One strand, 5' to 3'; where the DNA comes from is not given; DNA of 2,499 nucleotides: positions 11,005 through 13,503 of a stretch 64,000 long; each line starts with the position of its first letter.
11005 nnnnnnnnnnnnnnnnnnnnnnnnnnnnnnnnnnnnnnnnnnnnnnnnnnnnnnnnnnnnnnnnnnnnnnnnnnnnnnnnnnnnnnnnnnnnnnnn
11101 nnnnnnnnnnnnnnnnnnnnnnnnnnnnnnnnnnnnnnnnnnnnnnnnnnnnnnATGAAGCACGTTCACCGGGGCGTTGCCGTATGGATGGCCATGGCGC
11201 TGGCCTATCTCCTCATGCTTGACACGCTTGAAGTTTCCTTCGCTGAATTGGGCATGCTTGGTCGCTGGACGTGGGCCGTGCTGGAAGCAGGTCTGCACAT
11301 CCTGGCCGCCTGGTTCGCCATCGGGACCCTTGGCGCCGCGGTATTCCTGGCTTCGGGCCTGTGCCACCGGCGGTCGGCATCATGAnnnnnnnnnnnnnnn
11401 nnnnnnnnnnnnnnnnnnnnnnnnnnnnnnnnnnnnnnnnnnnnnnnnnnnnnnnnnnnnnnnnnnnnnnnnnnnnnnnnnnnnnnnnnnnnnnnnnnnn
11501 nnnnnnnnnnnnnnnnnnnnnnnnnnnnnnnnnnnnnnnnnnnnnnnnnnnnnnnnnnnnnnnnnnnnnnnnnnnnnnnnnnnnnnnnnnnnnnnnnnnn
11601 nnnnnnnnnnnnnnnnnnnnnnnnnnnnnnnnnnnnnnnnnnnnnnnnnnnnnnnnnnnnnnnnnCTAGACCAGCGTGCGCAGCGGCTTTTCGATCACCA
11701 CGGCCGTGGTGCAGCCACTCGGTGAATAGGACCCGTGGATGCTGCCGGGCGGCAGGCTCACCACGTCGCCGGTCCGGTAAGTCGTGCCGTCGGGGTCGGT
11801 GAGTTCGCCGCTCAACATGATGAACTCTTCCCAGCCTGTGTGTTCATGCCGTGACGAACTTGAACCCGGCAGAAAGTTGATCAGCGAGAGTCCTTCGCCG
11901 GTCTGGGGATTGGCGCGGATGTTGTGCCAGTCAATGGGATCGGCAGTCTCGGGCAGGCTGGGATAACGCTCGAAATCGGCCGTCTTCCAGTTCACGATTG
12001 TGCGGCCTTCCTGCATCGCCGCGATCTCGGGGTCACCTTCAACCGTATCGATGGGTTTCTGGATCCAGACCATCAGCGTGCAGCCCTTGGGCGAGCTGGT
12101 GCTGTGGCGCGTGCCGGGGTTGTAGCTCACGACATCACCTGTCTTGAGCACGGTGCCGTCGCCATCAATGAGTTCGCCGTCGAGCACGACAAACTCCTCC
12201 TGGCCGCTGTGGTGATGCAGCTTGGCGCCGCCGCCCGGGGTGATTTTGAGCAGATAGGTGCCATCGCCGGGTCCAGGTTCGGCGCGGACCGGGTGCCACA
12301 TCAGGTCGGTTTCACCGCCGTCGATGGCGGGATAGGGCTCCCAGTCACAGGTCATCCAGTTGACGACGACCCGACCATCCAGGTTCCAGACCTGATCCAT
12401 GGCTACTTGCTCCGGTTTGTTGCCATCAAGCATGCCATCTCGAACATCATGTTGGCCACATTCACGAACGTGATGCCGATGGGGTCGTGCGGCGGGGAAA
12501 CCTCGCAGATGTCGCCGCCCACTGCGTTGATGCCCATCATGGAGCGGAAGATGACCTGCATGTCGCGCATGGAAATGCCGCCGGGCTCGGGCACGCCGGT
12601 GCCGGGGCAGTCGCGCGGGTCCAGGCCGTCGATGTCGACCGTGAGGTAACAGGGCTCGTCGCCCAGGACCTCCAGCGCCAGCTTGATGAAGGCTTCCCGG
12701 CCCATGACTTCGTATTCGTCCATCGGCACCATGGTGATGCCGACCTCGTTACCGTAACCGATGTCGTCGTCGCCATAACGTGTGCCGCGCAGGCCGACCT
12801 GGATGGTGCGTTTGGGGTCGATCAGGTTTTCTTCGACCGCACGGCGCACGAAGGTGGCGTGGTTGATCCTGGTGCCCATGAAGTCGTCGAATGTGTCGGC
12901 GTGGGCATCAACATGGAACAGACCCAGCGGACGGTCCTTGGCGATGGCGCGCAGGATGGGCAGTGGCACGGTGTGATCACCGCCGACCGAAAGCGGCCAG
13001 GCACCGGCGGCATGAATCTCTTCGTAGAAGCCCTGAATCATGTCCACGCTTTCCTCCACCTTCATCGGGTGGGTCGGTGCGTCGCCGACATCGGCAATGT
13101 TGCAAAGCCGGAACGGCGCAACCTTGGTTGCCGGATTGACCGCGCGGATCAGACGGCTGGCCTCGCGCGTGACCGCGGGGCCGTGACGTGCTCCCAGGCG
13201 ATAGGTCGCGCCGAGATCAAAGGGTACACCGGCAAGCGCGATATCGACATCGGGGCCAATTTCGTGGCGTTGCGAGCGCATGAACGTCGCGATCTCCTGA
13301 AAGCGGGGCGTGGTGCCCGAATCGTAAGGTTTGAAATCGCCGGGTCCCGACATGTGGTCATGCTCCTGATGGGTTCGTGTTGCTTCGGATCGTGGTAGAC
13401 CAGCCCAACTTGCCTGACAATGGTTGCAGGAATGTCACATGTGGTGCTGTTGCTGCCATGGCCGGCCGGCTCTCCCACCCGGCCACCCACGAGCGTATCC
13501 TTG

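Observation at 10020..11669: Lower-GC islet: VapB(AbrB)-VapC(PIN) module plus three ATGA-coupled small two-TM membrane proteins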

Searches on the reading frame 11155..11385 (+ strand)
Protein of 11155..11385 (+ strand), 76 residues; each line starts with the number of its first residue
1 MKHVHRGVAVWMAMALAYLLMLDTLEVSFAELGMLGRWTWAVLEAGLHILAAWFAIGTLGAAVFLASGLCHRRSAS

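Call 10: search_protein_families(library=pfam, proteins=[window:11155-11385:+], max_evalue=0.1)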
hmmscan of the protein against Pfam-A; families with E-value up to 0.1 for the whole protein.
window:11155-11385:+ (76 aa): 0 families

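Call 11: search_protein_families(library=ncbifam, proteins=[window:11155-11385:+], max_evalue=0.1)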
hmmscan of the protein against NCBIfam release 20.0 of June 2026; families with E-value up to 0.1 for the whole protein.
window:11155-11385:+ (76 aa): 0 families

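Call 12: search_protein_families(library=padloc, proteins=[window:11155-11385:+], max_evalue=0.1)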
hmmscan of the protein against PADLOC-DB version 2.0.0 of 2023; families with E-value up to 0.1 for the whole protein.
window:11155-11385:+ (76 aa): 0 families

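Call 29: find_homologous_proteins(query=window:11155-11385:+, max_evalue=0.1)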
Query window:11155-11385:+ (76 aa): 6 proteins with E <= 0.1 among 6 candidates.
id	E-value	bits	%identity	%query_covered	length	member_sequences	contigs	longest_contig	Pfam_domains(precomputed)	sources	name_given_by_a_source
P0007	3.0e-40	153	99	100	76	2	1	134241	-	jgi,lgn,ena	-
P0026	1.7e-34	135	87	100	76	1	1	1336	-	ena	-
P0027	1.1e-29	119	76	100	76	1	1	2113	-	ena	-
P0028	3.2e-28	115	78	100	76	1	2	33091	-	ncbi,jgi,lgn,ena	jgi:hypothetical protein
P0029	1.0e-27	113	86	83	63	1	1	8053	-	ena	-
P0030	1.7e-25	106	74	100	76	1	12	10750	-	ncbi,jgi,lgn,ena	jgi:hypothetical protein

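Call 32: find_encoding_contigs(protein=P0030, flank=5000, max_places=4)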
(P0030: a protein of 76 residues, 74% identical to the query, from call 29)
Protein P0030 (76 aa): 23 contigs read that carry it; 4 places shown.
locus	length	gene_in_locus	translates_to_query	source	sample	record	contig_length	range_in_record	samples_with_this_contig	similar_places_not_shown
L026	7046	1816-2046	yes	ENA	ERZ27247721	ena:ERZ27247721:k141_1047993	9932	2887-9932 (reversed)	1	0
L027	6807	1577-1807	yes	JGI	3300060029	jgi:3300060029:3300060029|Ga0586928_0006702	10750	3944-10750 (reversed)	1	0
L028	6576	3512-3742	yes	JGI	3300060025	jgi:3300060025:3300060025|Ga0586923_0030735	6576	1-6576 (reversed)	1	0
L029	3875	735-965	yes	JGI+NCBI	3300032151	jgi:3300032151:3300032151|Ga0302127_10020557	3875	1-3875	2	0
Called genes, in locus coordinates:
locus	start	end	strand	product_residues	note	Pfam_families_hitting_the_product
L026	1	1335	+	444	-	?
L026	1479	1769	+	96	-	-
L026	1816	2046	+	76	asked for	-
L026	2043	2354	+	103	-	-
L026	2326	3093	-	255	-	PF12973:Cupin_7, PF07883:Cupin_2, PF12973:Cupin_7, PF07883:Cupin_2 (weak)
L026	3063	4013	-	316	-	PF00491:Arginase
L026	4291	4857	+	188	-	PF00886:Ribosomal_S16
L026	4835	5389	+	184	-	PF01782:RimM, PF05239:PRC, PF24986:PRC_RimM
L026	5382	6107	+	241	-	PF01746:tRNA_m1G_MT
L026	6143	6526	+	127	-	PF01245:Ribosomal_L19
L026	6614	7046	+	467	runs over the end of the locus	PF00330:Aconitase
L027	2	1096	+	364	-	?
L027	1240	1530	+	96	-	-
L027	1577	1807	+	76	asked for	-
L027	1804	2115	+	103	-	-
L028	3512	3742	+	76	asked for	-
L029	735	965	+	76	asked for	-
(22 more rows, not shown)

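Call 33: find_encoding_contigs(protein=P0028, flank=5000, max_places=3)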
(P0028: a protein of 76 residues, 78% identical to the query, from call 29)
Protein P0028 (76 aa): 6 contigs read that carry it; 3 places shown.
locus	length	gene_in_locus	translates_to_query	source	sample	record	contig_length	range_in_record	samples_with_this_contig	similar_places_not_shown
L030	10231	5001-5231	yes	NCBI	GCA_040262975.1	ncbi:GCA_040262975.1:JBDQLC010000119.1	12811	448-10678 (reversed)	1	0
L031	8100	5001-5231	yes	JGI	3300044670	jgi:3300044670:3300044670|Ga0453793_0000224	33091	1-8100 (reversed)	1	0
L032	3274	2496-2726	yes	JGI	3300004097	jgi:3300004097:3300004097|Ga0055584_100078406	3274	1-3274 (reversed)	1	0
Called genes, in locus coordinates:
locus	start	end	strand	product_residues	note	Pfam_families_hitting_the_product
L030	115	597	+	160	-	PF14196:ATC_hydrolase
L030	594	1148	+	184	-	-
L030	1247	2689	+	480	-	PF02881:SRP54_N, PF00448:SRP54, PF01656:CbiA, PF02978:SRP_SPB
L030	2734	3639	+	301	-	PF07693:KAP_NTPase, PF13191:AAA_16 (weak), PF24883:NPHP3_N (faint)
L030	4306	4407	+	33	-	-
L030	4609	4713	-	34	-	-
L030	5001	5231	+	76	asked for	-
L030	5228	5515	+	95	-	-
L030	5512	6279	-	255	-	PF12973:Cupin_7, PF07883:Cupin_2, PF12973:Cupin_7, PF07883:Cupin_2 (weak)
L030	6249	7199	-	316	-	PF00491:Arginase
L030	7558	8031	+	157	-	PF00886:Ribosomal_S16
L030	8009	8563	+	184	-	PF01782:RimM, PF05239:PRC, PF24986:PRC_RimM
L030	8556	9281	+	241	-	PF01746:tRNA_m1G_MT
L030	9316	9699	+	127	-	PF01245:Ribosomal_L19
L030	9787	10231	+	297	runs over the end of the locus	?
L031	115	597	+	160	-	PF14196:ATC_hydrolase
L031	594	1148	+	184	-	-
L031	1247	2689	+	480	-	PF02881:SRP54_N, PF00448:SRP54, PF01656:CbiA, PF02978:SRP_SPB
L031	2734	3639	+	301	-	PF07693:KAP_NTPase, PF13191:AAA_16 (weak), PF24883:NPHP3_N (faint)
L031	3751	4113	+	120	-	-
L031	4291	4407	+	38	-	-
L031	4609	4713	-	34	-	-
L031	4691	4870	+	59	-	-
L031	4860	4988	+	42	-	-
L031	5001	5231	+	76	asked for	-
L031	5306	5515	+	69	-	-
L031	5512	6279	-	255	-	PF12973:Cupin_7, PF07883:Cupin_2, PF12973:Cupin_7, PF07883:Cupin_2 (weak)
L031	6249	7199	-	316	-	PF00491:Arginase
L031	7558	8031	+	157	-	PF00886:Ribosomal_S16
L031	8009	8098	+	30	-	?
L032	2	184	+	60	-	?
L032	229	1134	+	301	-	PF07693:KAP_NTPase, PF13191:AAA_16 (weak), PF24883:NPHP3_N (faint)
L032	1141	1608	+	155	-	-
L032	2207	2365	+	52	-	-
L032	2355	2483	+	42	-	-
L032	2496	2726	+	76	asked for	-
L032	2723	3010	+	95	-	-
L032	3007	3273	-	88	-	?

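Call 55: search_protein_families(library=phrogs, proteins=[window:11155-11385:+], max_evalue=1)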
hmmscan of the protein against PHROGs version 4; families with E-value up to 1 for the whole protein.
window:11155-11385:+ (76 aa): 1 family
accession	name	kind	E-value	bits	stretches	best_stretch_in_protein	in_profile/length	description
phrog_8999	-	unknown function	0.021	15.4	1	6-60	15-70/270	-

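Call 56: search_protein_families(library=pfam, proteins=[window:11155-11385:+, L030:2734-3639:+, L026:2043-2354:+], max_evalue=10)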
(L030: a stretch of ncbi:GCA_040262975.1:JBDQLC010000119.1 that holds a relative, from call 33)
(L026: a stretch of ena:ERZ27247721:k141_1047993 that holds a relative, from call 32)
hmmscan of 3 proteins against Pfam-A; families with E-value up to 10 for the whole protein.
window:11155-11385:+ (76 aa): 0 families

L030:2734-3639:+ (301 aa): 19 families
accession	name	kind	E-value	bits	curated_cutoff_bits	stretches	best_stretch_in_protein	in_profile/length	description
PF07693.20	KAP_NTPase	-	1.5e-31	110.2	20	1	27-285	3-227/293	KAP family P-loop domain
PF13191.12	AAA_16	-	6.9e-08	33.6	32.6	1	30-246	10-166/167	AAA ATPase domain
PF24883.2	NPHP3_N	-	1.5e-07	32.2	24.8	2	33-88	13-68/164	Nephrocystin 3, N-terminal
PF01637.24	ATPase_2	-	6.5e-05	23.3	33.2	1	31-150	10-79/225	ATPase domain predominantly from Archaea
PF25199.1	nSTAND_NTPase5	-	7.4e-05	23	34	1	24-86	21-86/145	Novel STAND NTPase 5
PF13401.12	AAA_22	-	7.7e-05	23.5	27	2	170-251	52-123/130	AAA domain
PF06414.18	Zeta_toxin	-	0.011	15.6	22.3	1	35-83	10-58/199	Zeta toxin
PF12699.13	phiKZ_IP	-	0.015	15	27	1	135-203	302-366/387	phiKZ-like phage internal head proteins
PF02367.23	TsaE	-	0.016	15.6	26.6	1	24-66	6-45/128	Threonylcarbamoyl adenosine biosynthesis protein TsaE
PF07728.20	AAA_5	-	0.026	15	22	1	45-77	2-34/139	AAA domain (dynein-related subfamily)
PF14532.12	Sigma54_activ_2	-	0.031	15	25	1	44-198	23-130/138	Sigma-54 interaction domain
PF06745.19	ATPase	-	0.039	13.7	26.6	1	44-74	21-52/231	KaiC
PF00004.35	AAA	-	0.043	14.7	21.2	1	184-225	41-71/131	ATPase family associated with various cellular activities (AAA)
PF01656.29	CbiA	-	0.067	13.6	25.4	1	52-145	9-54/125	CobQ/CobB/MinD/ParA nucleotide binding domain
PF13671.12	AAA_33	-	0.085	13.6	27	1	44-85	1-39/143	AAA domain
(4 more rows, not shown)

L026:2043-2354:+ (103 aa): 0 families

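Call 74: predict_structure(alignment_id=A4)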
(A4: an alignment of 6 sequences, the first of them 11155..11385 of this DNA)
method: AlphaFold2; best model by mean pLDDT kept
length: 76 residues; sequences in the alignment: 6
mean_pLDDT: 84.4   pTM: 0.49
mean pLDDT of the five models: 84.4, 80.9, 80.8, 77.4, 73.9
residues with pLDDT >= 90: 17; 70-90: 52; 50-70: 7; < 50: 0
segments of 3 or more residues with pLDDT < 50: none
pLDDT, mean of each block of 10 residues (from residue 1): 80 86 86 90 91 90 83 59
secondary structure, 60 per line:
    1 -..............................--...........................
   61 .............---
elements in order: H2-31 H34-73
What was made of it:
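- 11155..11385 (+): o2, 76 aa, a two-helix membrane hairpin; its start overlaps the o1 stop (ATGA). AlphaFold2 gives a hairpin (H2-31, H34-73) at pLDDT 84 (call 74).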

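Call 77: fold_search(model_id=the predicted structure, library=pdb)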
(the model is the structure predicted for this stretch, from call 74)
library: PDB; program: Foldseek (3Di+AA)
matches with E <= 10: 1; with E <= 0.001: 0
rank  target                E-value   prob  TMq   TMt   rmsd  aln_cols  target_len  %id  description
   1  4dvd                  8.8e+00  0.04  0.31  0.16   8.6        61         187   20  Crystal structure of the disulphide linked knotted homodimer of Psu (released 2012-11-21)

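Call 91: search_solved_structures(query=A4, max_evalue=10)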
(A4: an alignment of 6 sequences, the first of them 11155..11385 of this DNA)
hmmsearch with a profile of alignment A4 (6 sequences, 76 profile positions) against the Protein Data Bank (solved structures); distinct sequences matched with E-value up to 10: 0.

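Call 93: find_related_loci(query=A4, collection=viral_contigs, flank=3000)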
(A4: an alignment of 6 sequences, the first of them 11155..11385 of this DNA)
Query A4 (76 aa) in viral_contigs; peptide patterns used: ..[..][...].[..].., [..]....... (x = any residue, [..] = any of these).
43 stretches matched a pattern, but none encodes a relative of the query by tblastn (E <= 1e-3).

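Call 97: search_protein_families(library=pfam, proteins=[L031:3751-4113:+, L032:1141-1608:+], max_evalue=0.01)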
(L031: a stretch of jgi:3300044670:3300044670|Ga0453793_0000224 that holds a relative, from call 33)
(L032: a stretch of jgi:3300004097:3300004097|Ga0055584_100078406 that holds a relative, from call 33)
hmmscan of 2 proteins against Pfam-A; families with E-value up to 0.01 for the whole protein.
L031:3751-4113:+ (120 aa): 0 families

L032:1141-1608:+ (155 aa): 0 families

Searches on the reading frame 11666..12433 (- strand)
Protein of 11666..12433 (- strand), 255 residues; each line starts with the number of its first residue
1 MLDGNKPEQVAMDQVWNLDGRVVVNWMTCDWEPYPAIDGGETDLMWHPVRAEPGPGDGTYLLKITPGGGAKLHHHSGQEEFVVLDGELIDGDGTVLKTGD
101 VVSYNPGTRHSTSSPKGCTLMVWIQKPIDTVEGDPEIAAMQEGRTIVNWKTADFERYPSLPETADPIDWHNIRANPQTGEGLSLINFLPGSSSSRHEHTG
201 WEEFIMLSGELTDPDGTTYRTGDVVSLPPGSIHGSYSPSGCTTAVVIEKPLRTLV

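Call 10: search_protein_families(library=pfam, proteins=[window:11666-12433:-], max_evalue=0.1)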
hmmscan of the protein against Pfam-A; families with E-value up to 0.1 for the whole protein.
window:11666-12433:- (255 aa): 8 families
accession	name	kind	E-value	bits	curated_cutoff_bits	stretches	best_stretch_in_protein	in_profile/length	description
PF12973.13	Cupin_7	-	4.2e-28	97.7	27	2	163-245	16-99/105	ChrR Cupin-like domain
PF07883.17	Cupin_2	-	2.1e-18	66.2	27.2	2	61-115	2-59/70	Cupin domain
PF05899.18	Cupin_3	-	0.00073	19.6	23.5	0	199-240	24-61/74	EutQ-like cupin domain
PF05995.18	CDO_I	-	0.0039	17.2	23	0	181-213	71-104/170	Cysteine dioxygenase type I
PF02041.22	Auxin_BP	-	0.0043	17.2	21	0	60-98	47-80/167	Auxin binding protein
PF16867.11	DMSP_lyase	-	0.0089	16.2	27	0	72-116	110-157/162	Dimethlysulfonioproprionate lyase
PF02839.19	CBM_5_12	-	0.0095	16.4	26.2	0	93-105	5-17/44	Carbohydrate-binding module family 5/12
PF08007.18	JmjC_2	-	0.02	14.8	22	0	218-244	89-115/127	JmjC domain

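Call 11: search_protein_families(library=ncbifam, proteins=[window:11666-12433:-], max_evalue=0.1)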
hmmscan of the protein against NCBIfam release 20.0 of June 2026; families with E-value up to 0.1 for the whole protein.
window:11666-12433:- (255 aa): 4 families
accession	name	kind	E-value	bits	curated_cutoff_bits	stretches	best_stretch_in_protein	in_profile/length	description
TIGR02451.1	anti_sig_ChrR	subfamily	5.2e-13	49.3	124.5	2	60-121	131-193/216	ChrR family anti-sigma-E factor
NF051881.1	StressantisigmaChrR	equivalog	7.1e-06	25.7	300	1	59-118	123-183/209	cadmium/peroxide/UV radiation responsive anti-sigma factor ChrR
NF049940.1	MandnitrLy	equivalog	0.00016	21.5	140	0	181-233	36-92/130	(R)-mandelonitrile lyase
NF050094.1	BetDgalsidMYCTU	equivalog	0.00066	19.9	175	1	65-127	44-111/113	beta-D-galactosidase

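Call 23: find_related_loci(query=window:11666-12433:-, collection=genome_contigs, flank=5000)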
Query window:11666-12433:- (255 aa) in genome_contigs; peptide patterns used: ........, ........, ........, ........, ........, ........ (x = any residue, [..] = any of these).
104 stretches matched a pattern; 11 encode a relative of the query (tblastn E <= 1e-3); 11 distinct loci.
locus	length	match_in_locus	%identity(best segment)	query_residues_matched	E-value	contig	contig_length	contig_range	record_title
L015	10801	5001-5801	96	1-255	1e-167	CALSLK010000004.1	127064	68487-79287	MAG: uncultured Alphaproteobacteria bacterium isolate A_MB180 genome assembly, contig: contig_14087_A_MB180, whole genom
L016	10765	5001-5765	82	1-255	4e-146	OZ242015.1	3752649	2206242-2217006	MAG: Alphaproteobacteria bacterium isolate 50360e3c-73a9-49b7-927d-5f9a8779493f genome assembly, chromosome: 1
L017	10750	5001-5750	72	1-254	2e-122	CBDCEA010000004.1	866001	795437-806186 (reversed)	MAG: Alphaproteobacteria bacterium isolate acfa3c97-71bc-419c-b48f-b1c48e78630c genome assembly, contig: contig_4, whole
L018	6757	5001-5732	70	12-255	2e-119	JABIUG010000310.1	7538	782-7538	MAG: Rhodospirillaceae bacterium isolate SI072_bin42 k141_2221592, whole genome shotgun sequence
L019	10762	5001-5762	66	2-255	2e-114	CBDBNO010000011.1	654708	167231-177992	MAG: Alphaproteobacteria bacterium isolate 3b2a6145-dd22-4f5c-8966-122b708bad15 genome assembly, contig: contig_11, whol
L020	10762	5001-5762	66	2-255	3e-113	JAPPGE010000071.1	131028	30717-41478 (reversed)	MAG: bacterium isolate RHO1_bin_48 NODE_279_length_131028_cov_10.936231, whole genome shotgun sequence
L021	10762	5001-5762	65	2-255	6e-110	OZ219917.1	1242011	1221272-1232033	MAG: Alphaproteobacteria bacterium isolate 577a58ff-f287-4036-b764-1fe737d1fd49 genome assembly, chromosome: 1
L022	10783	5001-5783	61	1-254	4e-102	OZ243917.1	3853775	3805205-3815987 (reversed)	MAG: Alphaproteobacteria bacterium isolate 02e1f9bb-dbd4-4ed1-82e0-245be44422fa genome assembly, chromosome: 1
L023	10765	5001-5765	60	1-254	4e-100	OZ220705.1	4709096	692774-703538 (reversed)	MAG: Alphaproteobacteria bacterium isolate 2b4cf96f-57fc-4783-9a40-8293addbc307 genome assembly, chromosome: 1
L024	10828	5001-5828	58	1-254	1e-99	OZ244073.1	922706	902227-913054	MAG: Alphaproteobacteria bacterium isolate acfa3c97-71bc-419c-b48f-b1c48e78630c genome assembly, chromosome: 1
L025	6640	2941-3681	49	4-255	4e-78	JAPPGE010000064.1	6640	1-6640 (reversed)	MAG: bacterium isolate RHO1_bin_48 NODE_13053_length_6640_cov_11.027639, whole genome shotgun sequence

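Call 97: search_protein_families(library=pfam, proteins=[L022:6054-7226:+, L022:7510-7803:-, L016:6186-6539:-, L018:6404-6694:-, L016:5765-6370:-], max_evalue=0.01)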
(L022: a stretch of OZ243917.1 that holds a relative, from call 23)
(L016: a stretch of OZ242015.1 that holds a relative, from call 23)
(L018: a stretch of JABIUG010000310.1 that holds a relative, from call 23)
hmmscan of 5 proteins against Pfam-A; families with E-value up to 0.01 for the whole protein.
L022:6054-7226:+ (390 aa): 5 families
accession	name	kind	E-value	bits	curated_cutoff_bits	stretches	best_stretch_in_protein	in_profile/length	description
PF13635.12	DUF4143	-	8.8e-47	159.3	28.1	1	180-337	1-160/160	Domain of unknown function (DUF4143)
PF13173.12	AAA_14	-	4.7e-26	91.7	27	1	18-139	3-128/129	AAA domain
PF12802.13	MarR_2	-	0.0003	21.3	27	1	200-241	9-52/61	MarR family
PF08279.18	HTH_11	-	0.00041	20.6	25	1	198-237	5-43/55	HTH domain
PF13401.12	AAA_22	-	0.0093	16.7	27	0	67-97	82-111/130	AAA domain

L022:7510-7803:- (97 aa): 8 families
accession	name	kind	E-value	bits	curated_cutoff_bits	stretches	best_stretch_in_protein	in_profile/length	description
PF01381.28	HTH_3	-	2.3e-12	47.2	23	1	18-64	4-50/55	Helix-turn-helix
PF13560.12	HTH_31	-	8.8e-09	36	27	1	23-71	14-63/64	Helix-turn-helix domain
PF15943.11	YdaS_toxin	-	0.00028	21.1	30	1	27-64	12-49/65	Bacterial toxin YdaS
PF12844.13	HTH_19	-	0.00036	20.8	30.2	1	22-63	11-52/64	Helix-turn-helix domain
PF13384.12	HTH_23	-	0.0006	20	24.6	1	23-49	17-45/50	Homeodomain-like domain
PF22083.2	I-HmuI_NUMOD-like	-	0.0017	18.3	27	1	25-47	14-36/46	DNA endonuclease I-HmuI-like, NUMOD-like domain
PF13518.12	HTH_28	-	0.0022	18.5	25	1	23-45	12-34/52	Helix-turn-helix domain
PF02954.25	HTH_8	-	0.0065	16.6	22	0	26-40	21-35/42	Bacterial regulatory protein, Fis family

L016:6186-6539:- (117 aa): 1 family
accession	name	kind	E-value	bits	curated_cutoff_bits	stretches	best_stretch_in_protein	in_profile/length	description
PF02668.22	TauD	-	4.7e-17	63.2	27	1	31-116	103-199/267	Taurine catabolism dioxygenase TauD, TfdA family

L018:6404-6694:- (96 aa): 1 family
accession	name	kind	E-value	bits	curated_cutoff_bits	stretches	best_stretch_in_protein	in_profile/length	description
PF02668.22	TauD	-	3.6e-21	76.7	27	1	2-89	177-265/267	Taurine catabolism dioxygenase TauD, TfdA family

L016:5765-6370:- (201 aa): 1 family
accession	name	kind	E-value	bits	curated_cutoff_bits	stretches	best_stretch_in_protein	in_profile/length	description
PF01850.27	PIN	-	7.7e-10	39.9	23.6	1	76-180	7-111/120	PIN domain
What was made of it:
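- TauD has decayed or been lost while o2 and o3 remain (call 97).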

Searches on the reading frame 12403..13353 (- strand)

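Call 10: search_protein_families(library=pfam, proteins=[window:12403-13353:-], max_evalue=0.1)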
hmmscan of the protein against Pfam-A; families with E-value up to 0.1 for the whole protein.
window:12403-13353:- (316 aa): 1 family
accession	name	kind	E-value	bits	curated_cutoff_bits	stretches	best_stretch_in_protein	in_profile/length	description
PF00491.26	Arginase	-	2.1e-75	254.2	22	1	37-307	2-279/280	Arginase family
